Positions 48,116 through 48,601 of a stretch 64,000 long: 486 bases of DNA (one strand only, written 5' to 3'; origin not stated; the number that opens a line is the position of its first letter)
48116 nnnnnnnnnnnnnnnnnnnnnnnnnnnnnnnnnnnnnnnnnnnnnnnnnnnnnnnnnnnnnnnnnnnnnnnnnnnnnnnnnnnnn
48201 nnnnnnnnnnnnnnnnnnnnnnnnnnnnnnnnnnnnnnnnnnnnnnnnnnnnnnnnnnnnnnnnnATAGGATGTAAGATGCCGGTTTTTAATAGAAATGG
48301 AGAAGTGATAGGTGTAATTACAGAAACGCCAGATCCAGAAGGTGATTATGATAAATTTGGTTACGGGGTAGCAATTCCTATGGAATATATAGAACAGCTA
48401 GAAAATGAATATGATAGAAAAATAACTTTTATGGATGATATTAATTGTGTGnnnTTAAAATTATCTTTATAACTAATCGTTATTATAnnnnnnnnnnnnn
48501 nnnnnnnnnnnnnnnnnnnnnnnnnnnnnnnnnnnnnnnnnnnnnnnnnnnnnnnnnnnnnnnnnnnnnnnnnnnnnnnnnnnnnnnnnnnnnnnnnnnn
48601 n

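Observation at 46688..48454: NERD-like/SEC-C protein followed in frame, after one TAA, by the tail of a Cys-for-Ser trypsin-fold protease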

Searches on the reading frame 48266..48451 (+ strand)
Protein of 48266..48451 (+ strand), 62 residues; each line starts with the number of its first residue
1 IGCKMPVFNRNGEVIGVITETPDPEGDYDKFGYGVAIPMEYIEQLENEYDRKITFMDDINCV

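Call 3: search_protein_families(library=pfam, proteins=[window:48266-48451:+], max_evalue=1)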
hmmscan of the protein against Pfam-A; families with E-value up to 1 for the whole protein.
window:48266-48451:+ (62 aa): 2 families
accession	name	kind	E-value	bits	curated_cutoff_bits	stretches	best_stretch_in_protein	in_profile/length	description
PF05239.21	PRC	-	0.021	15.3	21.2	1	5-27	12-36/78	PRC-barrel domain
PF00571.33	CBS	-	0.086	13.6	24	1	5-20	33-48/57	CBS domain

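Call 4: search_protein_families(library=padloc, proteins=[window:48266-48451:+], max_evalue=1)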
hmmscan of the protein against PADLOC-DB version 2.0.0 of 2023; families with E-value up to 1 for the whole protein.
window:48266-48451:+ (62 aa): 0 families

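Call 5: search_protein_families(library=ncbifam, proteins=[window:48266-48451:+], max_evalue=1)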
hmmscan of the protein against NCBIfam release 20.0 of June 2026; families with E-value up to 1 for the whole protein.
window:48266-48451:+ (62 aa): 3 families
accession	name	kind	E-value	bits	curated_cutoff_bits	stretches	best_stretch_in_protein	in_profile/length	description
TIGR02037.1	degP_htrA_DO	subfamily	0.0018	17.3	416.2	1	6-48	186-226/434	Do family serine endopeptidase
NF041521.1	HhoA_HhoB_HtrA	equivalog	0.052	12.8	450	1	6-49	185-223/335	HhoA/HhoB/HtrA family serine endopeptidase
NF008189.1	PRK10942.1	equivalog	0.11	10.9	720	1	8-47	242-279/477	serine endoprotease DegP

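Call 6: search_solved_structures(query=window:48266-48451:+, max_evalue=10, show_alignments=5)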
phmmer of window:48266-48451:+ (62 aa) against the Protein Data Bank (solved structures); distinct sequences matched with E-value up to 10: 29.
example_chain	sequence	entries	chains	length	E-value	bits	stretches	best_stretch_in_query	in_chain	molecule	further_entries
2bir_A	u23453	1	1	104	0.45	14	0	3-22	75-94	RIBONUCLEASE T1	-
4bir_A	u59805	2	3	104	0.51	13.9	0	3-22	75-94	GUANYL-SPECIFIC RIBONUCLEASE T1 | RIBONUCLEASE T1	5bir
1fzu_A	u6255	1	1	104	0.69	13.5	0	2-22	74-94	GUANYL-SPECIFIC RIBONUCLEASE T1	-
1i3i_A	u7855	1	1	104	0.72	13.4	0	2-22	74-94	GUANYL-SPECIFIC RIBONUCLEASE T1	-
8f0a_A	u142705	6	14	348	0.81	13.2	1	7-47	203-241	Periplasmic serine endoprotease DegP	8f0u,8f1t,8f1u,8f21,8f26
1rhl_A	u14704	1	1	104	0.85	13.2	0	3-22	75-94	PROTEIN (RIBONUCLEASE T1)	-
1trq_A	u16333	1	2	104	0.88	13.1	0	3-22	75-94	RIBONUCLEASE T1 ISOZYME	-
2aad_A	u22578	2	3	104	0.93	13.1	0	3-22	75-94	RIBONUCLEASE T1 ISOZYME | RIBONUCLEASE T1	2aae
4esy_A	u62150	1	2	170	0.93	13.1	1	1-28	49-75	CBS domain containing membrane protein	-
1bu4_A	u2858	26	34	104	0.94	13.1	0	3-22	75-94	RIBONUCLEASE T1 | PROTEIN (RIBONUCLEASE T1) | GUANYL-SPECIFIC RIBONUCLEASE T1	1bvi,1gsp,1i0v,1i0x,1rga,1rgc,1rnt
1i2g_A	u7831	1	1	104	0.94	13.1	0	3-22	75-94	GUANYL-SPECIFIC RIBONUCLEASE T1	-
1fys_A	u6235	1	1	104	0.94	13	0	3-22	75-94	GUANYL-SPECIFIC RIBONUCLEASE T1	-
1g02_A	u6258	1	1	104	0.94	13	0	3-22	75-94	GUANYL-SPECIFIC RIBONUCLEASE T1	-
1hyf_A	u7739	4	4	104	0.94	13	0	3-22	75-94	GUANYL-SPECIFIC RIBONUCLEASE T1 | RIBONUCLEASE T1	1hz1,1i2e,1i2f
2hoh_A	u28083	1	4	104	0.94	13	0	3-22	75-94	PROTEIN (RIBONUCLEASE T1)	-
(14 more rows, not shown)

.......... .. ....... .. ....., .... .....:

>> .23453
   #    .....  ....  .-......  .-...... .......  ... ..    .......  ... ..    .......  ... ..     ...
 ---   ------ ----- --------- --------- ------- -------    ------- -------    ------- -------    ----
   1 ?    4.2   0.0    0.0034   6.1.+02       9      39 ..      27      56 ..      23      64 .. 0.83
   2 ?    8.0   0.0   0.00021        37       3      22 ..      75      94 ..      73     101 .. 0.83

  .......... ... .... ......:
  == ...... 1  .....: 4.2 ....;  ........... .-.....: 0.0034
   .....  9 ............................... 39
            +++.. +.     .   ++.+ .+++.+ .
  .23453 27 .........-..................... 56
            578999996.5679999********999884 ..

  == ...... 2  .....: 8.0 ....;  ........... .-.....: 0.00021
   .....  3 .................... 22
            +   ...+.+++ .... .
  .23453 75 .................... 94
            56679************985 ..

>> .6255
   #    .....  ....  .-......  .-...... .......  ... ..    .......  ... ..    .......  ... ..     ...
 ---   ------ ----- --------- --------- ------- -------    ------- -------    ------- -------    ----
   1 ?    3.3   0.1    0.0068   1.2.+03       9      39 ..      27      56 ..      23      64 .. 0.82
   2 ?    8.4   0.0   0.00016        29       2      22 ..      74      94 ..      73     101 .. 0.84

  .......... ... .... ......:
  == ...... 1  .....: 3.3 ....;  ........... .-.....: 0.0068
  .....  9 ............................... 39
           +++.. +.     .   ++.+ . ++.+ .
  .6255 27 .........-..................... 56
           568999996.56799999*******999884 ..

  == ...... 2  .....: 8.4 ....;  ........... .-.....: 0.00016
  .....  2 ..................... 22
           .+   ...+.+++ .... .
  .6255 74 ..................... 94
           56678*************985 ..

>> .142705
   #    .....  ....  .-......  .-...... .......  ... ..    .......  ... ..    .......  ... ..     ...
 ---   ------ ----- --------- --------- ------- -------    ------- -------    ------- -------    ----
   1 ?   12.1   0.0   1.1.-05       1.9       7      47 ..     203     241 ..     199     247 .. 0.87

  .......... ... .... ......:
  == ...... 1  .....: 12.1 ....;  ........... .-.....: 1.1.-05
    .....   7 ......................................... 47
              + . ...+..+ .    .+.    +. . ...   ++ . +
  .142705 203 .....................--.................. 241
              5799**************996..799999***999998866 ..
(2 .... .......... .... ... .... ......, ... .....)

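Call 9: find_homologous_proteins(query=window:48266-48451:+, max_evalue=10)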
Query window:48266-48451:+ (62 aa): 1 proteins with E <= 10 among 1 candidates.
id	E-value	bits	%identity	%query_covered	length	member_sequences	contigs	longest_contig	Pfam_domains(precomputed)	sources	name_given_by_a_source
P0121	1.3e-32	128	100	94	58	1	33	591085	-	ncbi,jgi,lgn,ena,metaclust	metaclust:\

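Call 10: find_encoding_contigs(protein=P0121, flank=8000, max_places=10)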
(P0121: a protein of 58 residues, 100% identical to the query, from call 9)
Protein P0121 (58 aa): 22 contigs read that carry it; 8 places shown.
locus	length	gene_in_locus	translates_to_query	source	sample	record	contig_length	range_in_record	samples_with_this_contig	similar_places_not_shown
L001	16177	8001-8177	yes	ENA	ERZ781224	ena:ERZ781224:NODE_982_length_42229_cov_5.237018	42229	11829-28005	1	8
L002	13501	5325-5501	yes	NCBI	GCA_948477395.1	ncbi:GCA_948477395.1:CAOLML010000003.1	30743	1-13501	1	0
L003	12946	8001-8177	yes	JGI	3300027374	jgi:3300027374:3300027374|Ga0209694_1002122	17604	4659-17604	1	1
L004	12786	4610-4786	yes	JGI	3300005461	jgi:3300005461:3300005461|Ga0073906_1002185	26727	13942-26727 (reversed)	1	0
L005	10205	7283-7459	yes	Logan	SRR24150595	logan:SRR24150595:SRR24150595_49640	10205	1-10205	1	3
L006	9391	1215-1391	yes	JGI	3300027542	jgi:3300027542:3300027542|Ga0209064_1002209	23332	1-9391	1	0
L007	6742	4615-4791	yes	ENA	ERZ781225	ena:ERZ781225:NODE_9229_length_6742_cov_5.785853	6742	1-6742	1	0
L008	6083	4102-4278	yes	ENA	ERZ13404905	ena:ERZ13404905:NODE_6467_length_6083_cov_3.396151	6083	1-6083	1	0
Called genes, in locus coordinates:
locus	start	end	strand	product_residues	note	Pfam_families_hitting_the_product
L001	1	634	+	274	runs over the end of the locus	PF01790:LGT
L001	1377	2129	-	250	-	PF27329:Rv1289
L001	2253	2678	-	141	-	PF04343:DUF488, PF22751:DUF488-N3a (weak)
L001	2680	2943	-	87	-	-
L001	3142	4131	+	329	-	-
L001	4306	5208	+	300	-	PF01541:GIY-YIG (weak)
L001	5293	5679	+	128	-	-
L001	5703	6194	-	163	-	PF02195:ParB_N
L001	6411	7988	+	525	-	PF02810:SEC-C (weak)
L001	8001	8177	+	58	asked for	-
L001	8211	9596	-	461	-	PF00078:RVT_1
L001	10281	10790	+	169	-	PF03734:YkuD (weak), PF10908:Tlde1_dom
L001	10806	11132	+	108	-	-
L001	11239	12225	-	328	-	-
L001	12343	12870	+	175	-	-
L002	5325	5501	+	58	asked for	-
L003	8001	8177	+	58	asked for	-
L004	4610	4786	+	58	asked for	-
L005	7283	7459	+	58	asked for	-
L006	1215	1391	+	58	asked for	-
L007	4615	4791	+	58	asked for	-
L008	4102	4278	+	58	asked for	-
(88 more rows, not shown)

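Call 36: search_protein_representatives(protein=window:48266-48451:+)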
Query: 62 residues. Proteins with E-value up to 0.001 (for the whole library): 31; up to 1e-10: 3; up to 1e-30: 0. The best 31 are listed.
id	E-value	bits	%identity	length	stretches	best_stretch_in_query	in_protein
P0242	1.2e-17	79.0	60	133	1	6-62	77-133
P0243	4.8e-17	77.1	62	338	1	6-60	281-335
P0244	1.4e-11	59.8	70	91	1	17-60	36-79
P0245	3.9e-09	52.1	57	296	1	6-47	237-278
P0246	6.5e-09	51.4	60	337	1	6-55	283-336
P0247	2.4e-08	49.6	41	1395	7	11-32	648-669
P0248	3.7e-08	49.1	52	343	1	6-60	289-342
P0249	5.3e-08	48.6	53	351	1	6-58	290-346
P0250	2.6e-07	46.4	47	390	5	6-39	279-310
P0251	1.8e-06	43.7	54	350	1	6-53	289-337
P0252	5.7e-06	42.2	40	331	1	6-57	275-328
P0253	7.5e-06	41.8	51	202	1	5-59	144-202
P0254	1.6e-05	40.7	38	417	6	7-37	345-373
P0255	5.3e-05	39.1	50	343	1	6-49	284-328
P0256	5.5e-05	39.1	43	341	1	6-59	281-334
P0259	7.4e-05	38.7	52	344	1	6-60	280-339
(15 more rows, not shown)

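Call 38: search_protein_families(library=pfam, proteins=[P0242, P0243, P0245, P0246, P0248, P0249, P0251, P0252, P0256, P0259], max_evalue=0.1)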
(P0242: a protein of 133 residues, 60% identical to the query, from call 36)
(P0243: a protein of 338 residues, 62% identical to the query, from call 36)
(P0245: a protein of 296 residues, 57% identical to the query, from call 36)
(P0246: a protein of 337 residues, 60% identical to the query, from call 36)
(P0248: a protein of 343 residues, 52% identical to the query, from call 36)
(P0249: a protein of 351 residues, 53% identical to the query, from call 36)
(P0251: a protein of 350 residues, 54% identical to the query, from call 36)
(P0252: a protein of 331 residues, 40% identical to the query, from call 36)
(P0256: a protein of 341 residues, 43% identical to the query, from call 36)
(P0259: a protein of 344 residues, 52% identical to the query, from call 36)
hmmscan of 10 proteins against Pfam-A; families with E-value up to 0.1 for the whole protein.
P0242 (133 aa): 7 families
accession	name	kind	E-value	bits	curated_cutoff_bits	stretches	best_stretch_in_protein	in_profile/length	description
PF13365.12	Trypsin_2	-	2e-08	35.5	27.6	1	25-88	81-144/144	Trypsin-like peptidase domain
PF00089.32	Trypsin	-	1.1e-05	25.8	20.6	1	26-112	121-215/220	Trypsin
PF10459.15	Peptidase_S46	-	0.00026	20.3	22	1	66-89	627-650/698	Peptidase S46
PF00949.27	Peptidase_S7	-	0.003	17.9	20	1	69-104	93-128/131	Peptidase S7, Flavivirus NS3 serine protease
PF02907.21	Peptidase_S29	-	0.015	15.5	25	1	69-98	106-134/149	Hepatitis C virus NS3 protease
PF01732.22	Mycop_pep_DUF31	-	0.026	14.6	27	1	60-88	315-343/346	Mycoplasma peptidase (DUF31)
PF05579.19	Peptidase_S32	-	0.04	13.6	24.7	1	50-130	189-268/297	Equine arteritis virus serine endopeptidase S32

P0243 (338 aa): 5 families
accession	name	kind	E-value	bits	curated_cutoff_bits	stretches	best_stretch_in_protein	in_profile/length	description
PF13365.12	Trypsin_2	-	1.5e-11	45.6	27.6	1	158-292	2-144/144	Trypsin-like peptidase domain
PF00089.32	Trypsin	-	1.9e-07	31.6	20.6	1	258-318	162-217/220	Trypsin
PF10459.15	Peptidase_S46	-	0.00046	19.4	22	1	270-293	627-650/698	Peptidase S46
PF00949.27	Peptidase_S7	-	0.0025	18.1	20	1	265-308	85-128/131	Peptidase S7, Flavivirus NS3 serine protease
PF05580.18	Peptidase_S55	-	0.022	15.3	25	1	265-301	163-198/210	SpoIVB peptidase S55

P0245 (296 aa): 6 families
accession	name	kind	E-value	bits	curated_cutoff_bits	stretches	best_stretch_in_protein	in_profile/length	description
PF13365.12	Trypsin_2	-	6.5e-16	59.8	27.6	1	118-248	10-144/144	Trypsin-like peptidase domain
PF00089.32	Trypsin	-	8e-06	26.3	20.6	1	118-275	36-218/220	Trypsin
PF10459.15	Peptidase_S46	-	0.00066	18.9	22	1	226-252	627-653/698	Peptidase S46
PF00949.27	Peptidase_S7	-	0.0046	17.2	20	1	220-264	84-128/131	Peptidase S7, Flavivirus NS3 serine protease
PF00944.25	Peptidase_S3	-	0.0062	16.8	21.2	1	223-254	98-129/159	Alphavirus core protein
PF02907.21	Peptidase_S29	-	0.0094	16.2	25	1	232-258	108-134/149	Hepatitis C virus NS3 protease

P0246 (337 aa): 6 families
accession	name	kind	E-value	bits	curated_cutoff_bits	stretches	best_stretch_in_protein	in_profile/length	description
PF13365.12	Trypsin_2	-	5.8e-15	56.7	27.6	1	161-294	2-144/144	Trypsin-like peptidase domain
PF00089.32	Trypsin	-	1.1e-05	25.8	20.6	1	167-302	33-202/220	Trypsin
PF00949.27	Peptidase_S7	-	0.0033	17.7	20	1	266-311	84-128/131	Peptidase S7, Flavivirus NS3 serine protease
PF10459.15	Peptidase_S46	-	0.0048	16.1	22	1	273-295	628-650/698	Peptidase S46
PF01732.22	Mycop_pep_DUF31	-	0.017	15.2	27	1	247-294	291-343/346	Mycoplasma peptidase (DUF31)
PF02907.21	Peptidase_S29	-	0.031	14.5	25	1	272-297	103-127/149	Hepatitis C virus NS3 protease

P0248 (343 aa): 6 families
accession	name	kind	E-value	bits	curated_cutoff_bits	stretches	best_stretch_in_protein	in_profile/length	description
PF13365.12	Trypsin_2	-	5.8e-16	60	27.6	1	175-300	9-144/144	Trypsin-like peptidase domain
PF00089.32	Trypsin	-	1.8e-06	28.4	20.6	1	169-323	30-214/220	Trypsin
PF10459.15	Peptidase_S46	-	0.0044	16.2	22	1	278-302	627-651/698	Peptidase S46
PF01732.22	Mycop_pep_DUF31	-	0.044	13.9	27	0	272-301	315-344/346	Mycoplasma peptidase (DUF31)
PF05579.19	Peptidase_S32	-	0.045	13.4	24.7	1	282-311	206-235/297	Equine arteritis virus serine endopeptidase S32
PF01253.27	SUI1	-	0.069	14.1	25.5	0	71-96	51-75/77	Translation initiation factor SUI1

P0249 (351 aa): 6 families
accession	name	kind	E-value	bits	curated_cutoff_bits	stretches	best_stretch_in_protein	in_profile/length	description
PF13365.12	Trypsin_2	-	1.1e-14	55.8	27.6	1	172-301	9-144/144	Trypsin-like peptidase domain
PF00089.32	Trypsin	-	1.6e-06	28.6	20.6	1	167-324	30-213/220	Trypsin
PF10459.15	Peptidase_S46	-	0.0009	18.5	22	1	279-306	627-654/698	Peptidase S46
PF00949.27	Peptidase_S7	-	0.0083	16.4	20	1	270-318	81-128/131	Peptidase S7, Flavivirus NS3 serine protease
PF22640.1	ManC_GMP_beta-helix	-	0.027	14.8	27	0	209-226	35-52/55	MannoseP isomerase/GMP-like beta-helix domain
PF02122.21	Peptidase_S39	-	0.094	12.7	21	0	275-312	137-174/203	Peptidase S39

P0251 (350 aa): 3 families
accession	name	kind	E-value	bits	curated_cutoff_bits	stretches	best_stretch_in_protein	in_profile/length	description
PF13365.12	Trypsin_2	-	1.5e-13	52.1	27.6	1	171-300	2-144/144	Trypsin-like peptidase domain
PF00089.32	Trypsin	-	0.00048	20.5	20.6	1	172-322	29-212/220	Trypsin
PF00949.27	Peptidase_S7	-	0.077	13.3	20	0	272-301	84-113/131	Peptidase S7, Flavivirus NS3 serine protease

P0252 (331 aa): 3 families
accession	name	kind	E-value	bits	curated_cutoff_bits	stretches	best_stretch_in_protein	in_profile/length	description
PF13365.12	Trypsin_2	-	2.6e-08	35.1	27.6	1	149-286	10-144/144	Trypsin-like peptidase domain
PF00089.32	Trypsin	-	4e-06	27.2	20.6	1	149-311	36-216/220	Trypsin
PF10459.15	Peptidase_S46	-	0.018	14.1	22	1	262-287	625-650/698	Peptidase S46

P0256 (341 aa): 4 families
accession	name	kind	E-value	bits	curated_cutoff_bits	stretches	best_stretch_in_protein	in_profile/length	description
PF13365.12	Trypsin_2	-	2.6e-11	44.9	27.6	1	153-292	8-144/144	Trypsin-like peptidase domain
PF00089.32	Trypsin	-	1.4e-07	32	20.6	1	146-303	28-206/220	Trypsin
PF10459.15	Peptidase_S46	-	0.0062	15.7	22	1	269-293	626-650/698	Peptidase S46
PF00949.27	Peptidase_S7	-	0.068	13.5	20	0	266-307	86-127/131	Peptidase S7, Flavivirus NS3 serine protease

P0259 (344 aa): 5 families
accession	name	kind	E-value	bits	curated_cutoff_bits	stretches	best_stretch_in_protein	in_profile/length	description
PF13365.12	Trypsin_2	-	2.7e-13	51.3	27.6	1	163-291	10-144/144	Trypsin-like peptidase domain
PF00089.32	Trypsin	-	5e-09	36.7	20.6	1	155-302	28-206/220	Trypsin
PF10459.15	Peptidase_S46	-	0.00039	19.6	22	1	271-294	629-652/698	Peptidase S46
PF00949.27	Peptidase_S7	-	0.0035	17.6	20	1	261-293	82-114/131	Peptidase S7, Flavivirus NS3 serine protease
PF01732.22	Mycop_pep_DUF31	-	0.013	15.7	27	1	238-291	292-343/346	Mycoplasma peptidase (DUF31)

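Call 40: find_encoding_contigs(protein=P0243, flank=6000, max_places=5)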
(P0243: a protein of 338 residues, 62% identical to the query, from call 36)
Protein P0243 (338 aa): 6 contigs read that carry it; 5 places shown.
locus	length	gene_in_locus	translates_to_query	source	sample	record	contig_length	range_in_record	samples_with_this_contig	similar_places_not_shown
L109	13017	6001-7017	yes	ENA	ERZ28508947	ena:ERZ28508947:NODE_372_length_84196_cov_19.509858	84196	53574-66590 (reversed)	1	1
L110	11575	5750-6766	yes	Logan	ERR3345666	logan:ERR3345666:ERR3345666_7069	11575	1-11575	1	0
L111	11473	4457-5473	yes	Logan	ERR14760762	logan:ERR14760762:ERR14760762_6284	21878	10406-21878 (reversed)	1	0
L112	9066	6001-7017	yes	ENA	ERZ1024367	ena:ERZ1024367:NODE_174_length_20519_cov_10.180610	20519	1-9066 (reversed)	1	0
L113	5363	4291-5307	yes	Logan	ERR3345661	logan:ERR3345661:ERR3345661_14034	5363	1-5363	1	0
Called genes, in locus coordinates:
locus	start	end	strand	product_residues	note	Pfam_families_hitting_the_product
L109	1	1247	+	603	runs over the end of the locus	PF00665:rve (weak), PF09299:Mu-transpos_C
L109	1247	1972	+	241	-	PF05621:TniB, PF13401:AAA_22, PF00004:AAA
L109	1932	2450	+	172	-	-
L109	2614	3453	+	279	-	PF14659:Phage_int_SAM_3 (faint)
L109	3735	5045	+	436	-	PF13173:AAA_14, PF13635:DUF4143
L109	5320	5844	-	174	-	-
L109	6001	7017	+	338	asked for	PF00089:Trypsin (faint), PF13365:Trypsin_2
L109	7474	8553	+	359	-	PF03235:GmrSD_N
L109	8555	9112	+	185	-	PF18735:HEPN_RiboL-PSP (weak)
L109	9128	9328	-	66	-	-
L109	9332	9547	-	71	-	-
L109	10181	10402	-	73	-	-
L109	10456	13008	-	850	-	PF04851:ResIII, PF00270:DEAD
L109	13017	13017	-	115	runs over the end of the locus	PF08878:HamA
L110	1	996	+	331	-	?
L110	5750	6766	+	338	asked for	PF00089:Trypsin (faint), PF13365:Trypsin_2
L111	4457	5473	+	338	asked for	PF00089:Trypsin (faint), PF13365:Trypsin_2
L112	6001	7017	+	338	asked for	PF00089:Trypsin (faint), PF13365:Trypsin_2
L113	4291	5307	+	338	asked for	PF00089:Trypsin (faint), PF13365:Trypsin_2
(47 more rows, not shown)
